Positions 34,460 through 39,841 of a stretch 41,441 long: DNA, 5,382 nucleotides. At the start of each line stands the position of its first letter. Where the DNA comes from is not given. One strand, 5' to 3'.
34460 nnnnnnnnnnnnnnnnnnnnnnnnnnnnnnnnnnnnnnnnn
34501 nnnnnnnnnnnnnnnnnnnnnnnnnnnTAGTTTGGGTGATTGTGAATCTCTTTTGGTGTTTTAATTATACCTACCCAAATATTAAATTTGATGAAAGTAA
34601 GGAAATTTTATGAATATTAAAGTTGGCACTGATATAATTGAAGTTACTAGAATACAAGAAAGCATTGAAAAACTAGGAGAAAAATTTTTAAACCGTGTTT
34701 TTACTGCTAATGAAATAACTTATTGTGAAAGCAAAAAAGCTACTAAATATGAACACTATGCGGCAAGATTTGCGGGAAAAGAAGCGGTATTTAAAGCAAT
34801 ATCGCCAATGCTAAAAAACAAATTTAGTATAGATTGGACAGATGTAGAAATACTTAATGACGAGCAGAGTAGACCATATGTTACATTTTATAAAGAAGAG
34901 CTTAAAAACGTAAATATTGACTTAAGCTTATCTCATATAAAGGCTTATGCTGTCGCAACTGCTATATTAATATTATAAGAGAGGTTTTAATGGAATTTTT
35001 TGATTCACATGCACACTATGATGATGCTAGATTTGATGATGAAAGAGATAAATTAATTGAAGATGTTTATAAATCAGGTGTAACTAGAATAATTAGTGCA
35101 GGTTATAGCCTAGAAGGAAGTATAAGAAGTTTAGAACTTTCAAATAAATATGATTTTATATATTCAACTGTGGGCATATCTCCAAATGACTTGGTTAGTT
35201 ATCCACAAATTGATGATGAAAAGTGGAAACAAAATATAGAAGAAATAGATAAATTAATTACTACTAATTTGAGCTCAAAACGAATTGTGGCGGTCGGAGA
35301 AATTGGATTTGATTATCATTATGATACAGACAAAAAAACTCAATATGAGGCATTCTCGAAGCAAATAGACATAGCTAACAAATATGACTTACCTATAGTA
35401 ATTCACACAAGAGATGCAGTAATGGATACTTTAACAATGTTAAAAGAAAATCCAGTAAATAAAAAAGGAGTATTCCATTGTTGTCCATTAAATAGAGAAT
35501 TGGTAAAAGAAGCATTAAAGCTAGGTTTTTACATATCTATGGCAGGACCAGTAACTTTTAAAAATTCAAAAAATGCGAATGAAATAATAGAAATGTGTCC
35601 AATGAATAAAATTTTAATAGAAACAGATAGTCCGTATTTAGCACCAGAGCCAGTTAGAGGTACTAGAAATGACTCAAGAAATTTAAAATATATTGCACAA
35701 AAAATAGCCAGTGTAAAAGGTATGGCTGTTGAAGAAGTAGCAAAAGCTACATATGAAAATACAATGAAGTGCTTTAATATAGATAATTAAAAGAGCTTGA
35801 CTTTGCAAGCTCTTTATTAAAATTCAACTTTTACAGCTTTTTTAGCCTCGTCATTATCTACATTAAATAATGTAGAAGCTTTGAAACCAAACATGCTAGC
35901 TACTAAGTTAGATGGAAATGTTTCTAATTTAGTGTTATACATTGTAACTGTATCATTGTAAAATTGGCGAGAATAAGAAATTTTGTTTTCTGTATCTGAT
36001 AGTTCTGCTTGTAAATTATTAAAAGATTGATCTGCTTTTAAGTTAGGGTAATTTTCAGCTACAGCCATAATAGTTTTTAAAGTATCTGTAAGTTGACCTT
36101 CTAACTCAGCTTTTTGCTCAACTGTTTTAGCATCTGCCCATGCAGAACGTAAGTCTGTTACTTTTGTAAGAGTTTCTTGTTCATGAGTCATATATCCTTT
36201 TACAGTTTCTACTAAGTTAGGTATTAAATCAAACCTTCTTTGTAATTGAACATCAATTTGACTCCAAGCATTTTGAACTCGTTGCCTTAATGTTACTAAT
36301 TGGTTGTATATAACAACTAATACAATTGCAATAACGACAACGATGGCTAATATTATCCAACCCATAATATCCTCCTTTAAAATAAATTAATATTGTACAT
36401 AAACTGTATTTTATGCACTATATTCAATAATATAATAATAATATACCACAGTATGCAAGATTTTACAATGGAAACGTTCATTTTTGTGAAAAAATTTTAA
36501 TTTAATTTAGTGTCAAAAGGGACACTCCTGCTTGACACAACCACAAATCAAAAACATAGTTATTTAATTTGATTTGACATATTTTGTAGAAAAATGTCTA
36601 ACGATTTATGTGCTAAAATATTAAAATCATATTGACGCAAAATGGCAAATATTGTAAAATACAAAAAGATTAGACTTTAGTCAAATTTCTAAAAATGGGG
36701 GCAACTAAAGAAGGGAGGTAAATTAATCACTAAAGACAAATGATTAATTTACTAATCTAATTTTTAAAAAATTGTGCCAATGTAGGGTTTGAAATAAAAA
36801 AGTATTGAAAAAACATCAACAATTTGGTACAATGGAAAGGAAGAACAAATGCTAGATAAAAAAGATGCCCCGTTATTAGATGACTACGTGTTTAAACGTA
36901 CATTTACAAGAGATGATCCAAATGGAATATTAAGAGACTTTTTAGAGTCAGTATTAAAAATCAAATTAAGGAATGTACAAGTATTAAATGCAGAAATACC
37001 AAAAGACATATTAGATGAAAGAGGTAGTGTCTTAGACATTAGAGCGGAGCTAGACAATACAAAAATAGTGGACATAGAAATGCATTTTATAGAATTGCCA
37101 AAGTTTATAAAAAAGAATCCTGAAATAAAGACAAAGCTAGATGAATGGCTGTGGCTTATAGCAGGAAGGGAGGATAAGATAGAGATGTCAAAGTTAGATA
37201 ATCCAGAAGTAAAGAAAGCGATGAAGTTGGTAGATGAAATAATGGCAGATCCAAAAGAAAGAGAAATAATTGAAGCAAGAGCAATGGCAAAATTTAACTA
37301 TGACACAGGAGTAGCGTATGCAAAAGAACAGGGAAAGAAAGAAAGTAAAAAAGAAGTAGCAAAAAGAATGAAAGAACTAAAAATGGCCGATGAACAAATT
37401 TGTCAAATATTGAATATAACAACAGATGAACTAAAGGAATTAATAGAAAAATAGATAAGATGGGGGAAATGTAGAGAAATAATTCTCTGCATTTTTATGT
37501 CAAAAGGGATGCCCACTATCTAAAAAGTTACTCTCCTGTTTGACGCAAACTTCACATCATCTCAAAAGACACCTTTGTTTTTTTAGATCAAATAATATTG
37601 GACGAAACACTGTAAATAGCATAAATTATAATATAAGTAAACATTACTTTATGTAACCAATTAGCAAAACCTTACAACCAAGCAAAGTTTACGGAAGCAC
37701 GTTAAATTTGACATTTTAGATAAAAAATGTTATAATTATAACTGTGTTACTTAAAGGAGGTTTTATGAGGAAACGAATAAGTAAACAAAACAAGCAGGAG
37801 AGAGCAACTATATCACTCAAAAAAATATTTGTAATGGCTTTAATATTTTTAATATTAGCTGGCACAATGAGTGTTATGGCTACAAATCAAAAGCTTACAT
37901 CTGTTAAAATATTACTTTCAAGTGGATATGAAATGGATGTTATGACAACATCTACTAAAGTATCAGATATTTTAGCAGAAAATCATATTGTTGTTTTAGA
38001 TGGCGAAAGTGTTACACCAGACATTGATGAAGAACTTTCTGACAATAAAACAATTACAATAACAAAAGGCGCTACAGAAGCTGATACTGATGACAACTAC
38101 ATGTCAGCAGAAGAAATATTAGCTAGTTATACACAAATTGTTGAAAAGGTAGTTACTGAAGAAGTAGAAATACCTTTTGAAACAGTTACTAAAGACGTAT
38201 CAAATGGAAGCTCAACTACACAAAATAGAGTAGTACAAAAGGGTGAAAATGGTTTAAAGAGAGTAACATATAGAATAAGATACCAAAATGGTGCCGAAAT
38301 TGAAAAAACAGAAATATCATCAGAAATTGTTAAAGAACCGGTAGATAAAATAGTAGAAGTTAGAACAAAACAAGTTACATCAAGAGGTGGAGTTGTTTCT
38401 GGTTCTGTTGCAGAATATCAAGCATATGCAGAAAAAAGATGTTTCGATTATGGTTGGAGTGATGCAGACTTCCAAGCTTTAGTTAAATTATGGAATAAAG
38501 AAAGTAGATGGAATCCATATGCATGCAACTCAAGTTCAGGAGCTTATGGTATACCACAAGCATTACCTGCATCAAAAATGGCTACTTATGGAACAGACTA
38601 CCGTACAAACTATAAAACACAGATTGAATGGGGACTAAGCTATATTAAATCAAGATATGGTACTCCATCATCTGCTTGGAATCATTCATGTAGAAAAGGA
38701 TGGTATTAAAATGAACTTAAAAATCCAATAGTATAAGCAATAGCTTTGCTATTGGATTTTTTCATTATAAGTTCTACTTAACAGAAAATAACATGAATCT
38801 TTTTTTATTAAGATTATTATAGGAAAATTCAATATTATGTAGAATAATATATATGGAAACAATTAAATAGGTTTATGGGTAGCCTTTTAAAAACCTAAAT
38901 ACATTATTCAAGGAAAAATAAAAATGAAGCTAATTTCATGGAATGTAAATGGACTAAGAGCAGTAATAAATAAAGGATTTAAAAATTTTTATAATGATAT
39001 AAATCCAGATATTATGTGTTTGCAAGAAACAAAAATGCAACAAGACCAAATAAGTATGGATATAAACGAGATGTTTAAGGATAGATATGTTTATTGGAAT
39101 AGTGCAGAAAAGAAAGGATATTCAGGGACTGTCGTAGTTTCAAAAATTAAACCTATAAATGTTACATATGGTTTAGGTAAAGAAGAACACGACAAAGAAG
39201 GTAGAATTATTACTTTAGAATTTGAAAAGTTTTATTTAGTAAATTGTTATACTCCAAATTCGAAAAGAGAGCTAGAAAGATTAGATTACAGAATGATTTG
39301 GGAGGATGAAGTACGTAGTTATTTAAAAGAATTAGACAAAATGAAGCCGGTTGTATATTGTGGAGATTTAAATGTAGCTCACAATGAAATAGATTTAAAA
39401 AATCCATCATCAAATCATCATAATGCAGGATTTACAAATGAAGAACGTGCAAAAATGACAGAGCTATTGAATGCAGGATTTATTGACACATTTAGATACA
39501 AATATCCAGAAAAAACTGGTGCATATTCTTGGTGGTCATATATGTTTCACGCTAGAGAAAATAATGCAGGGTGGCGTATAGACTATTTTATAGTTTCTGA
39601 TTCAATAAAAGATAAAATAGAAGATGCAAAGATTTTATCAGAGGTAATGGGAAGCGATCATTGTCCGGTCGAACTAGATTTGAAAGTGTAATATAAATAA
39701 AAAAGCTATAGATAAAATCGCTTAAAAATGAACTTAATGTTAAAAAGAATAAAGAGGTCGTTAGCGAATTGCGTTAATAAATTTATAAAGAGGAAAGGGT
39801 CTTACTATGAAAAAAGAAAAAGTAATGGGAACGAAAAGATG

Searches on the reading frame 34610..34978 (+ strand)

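Call 50: search_protein_families(library=pfam, proteins=[window:34610-34978:+])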
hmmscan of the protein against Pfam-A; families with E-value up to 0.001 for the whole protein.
window:34610-34978:+ (122 aa): 1 family
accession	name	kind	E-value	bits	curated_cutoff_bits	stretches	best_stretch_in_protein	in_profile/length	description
PF01648.25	ACPS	-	1.4e-20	73.8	25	1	5-117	2-110/111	4'-phosphopantetheinyl transferase superfamily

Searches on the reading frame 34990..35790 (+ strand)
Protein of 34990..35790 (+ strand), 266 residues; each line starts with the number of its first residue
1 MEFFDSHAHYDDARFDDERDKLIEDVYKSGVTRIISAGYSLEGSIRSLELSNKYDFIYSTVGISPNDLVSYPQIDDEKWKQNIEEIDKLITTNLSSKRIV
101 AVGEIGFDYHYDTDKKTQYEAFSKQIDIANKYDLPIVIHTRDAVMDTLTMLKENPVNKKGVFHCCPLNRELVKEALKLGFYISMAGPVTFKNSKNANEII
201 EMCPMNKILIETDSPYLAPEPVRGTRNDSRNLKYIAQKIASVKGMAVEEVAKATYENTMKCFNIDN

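Call 50: search_protein_families(library=pfam, proteins=[window:34990-35790:+])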
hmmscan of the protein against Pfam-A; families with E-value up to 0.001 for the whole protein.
window:34990-35790:+ (266 aa): 1 family
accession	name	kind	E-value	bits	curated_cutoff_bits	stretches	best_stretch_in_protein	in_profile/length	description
PF01026.27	TatD_DNase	-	3e-76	256.6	27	1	4-263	1-253/253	TatD related DNase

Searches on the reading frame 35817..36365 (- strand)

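Call 50: search_protein_families(library=pfam, proteins=[window:35817-36365:-])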
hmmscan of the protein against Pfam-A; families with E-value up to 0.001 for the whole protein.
window:35817-36365:- (182 aa): 1 family
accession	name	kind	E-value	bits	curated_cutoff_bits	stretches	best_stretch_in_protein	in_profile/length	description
PF04011.17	LemA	-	2.1e-63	213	26.2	1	33-182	1-149/149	LemA family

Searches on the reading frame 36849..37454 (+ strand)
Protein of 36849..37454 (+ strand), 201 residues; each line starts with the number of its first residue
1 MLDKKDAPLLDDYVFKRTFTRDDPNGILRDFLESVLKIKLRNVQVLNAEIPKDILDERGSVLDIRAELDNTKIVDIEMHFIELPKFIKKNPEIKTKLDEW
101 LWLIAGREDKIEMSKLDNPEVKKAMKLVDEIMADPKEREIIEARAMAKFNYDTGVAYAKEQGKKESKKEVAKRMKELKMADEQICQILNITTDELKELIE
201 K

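Call 50: search_protein_families(library=pfam, proteins=[window:36849-37454:+])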
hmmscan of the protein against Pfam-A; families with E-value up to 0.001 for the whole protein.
window:36849-37454:+ (201 aa): 1 family
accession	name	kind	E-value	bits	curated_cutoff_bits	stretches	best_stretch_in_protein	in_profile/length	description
PF12784.13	PDDEXK_2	-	6.7e-24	85.3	27.4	2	11-78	3-73/229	PD-(D/E)XK nuclease family transposase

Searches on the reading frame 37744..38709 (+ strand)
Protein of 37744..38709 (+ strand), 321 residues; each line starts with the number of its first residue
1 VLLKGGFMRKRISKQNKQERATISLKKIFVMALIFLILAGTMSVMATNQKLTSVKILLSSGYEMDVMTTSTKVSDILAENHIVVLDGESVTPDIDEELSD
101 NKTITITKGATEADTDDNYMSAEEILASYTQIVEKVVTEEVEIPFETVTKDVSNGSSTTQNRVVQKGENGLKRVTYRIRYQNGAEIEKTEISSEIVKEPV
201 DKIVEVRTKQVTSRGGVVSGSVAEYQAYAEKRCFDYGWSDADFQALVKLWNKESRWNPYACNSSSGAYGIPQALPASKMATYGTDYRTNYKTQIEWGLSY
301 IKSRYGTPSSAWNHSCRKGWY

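Call 50: search_protein_families(library=pfam, proteins=[window:37744-38709:+])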
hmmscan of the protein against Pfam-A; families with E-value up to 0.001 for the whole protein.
window:37744-38709:+ (321 aa): 2 families
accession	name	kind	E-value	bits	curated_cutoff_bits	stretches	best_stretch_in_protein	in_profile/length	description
PF07501.17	G5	-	1.2e-17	64.3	23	1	134-209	1-75/75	G5 domain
PF01464.25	SLT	-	6.6e-06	26.1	21.3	1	244-309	15-84/117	Transglycosylase SLT domain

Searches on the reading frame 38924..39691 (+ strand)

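Call 50: search_protein_families(library=pfam, proteins=[window:38924-39691:+])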
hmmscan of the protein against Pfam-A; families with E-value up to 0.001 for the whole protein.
window:38924-39691:+ (255 aa): 2 families
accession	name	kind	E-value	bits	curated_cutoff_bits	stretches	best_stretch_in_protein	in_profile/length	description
PF03372.29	Exo_endo_phos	-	1.4e-30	107.1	24.5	1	4-246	1-225/225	Endonuclease/Exonuclease/phosphatase family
PF14529.12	Exo_endo_phos_2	-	7.8e-05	23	27.4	0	104-249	2-116/117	Endonuclease-reverse transcriptase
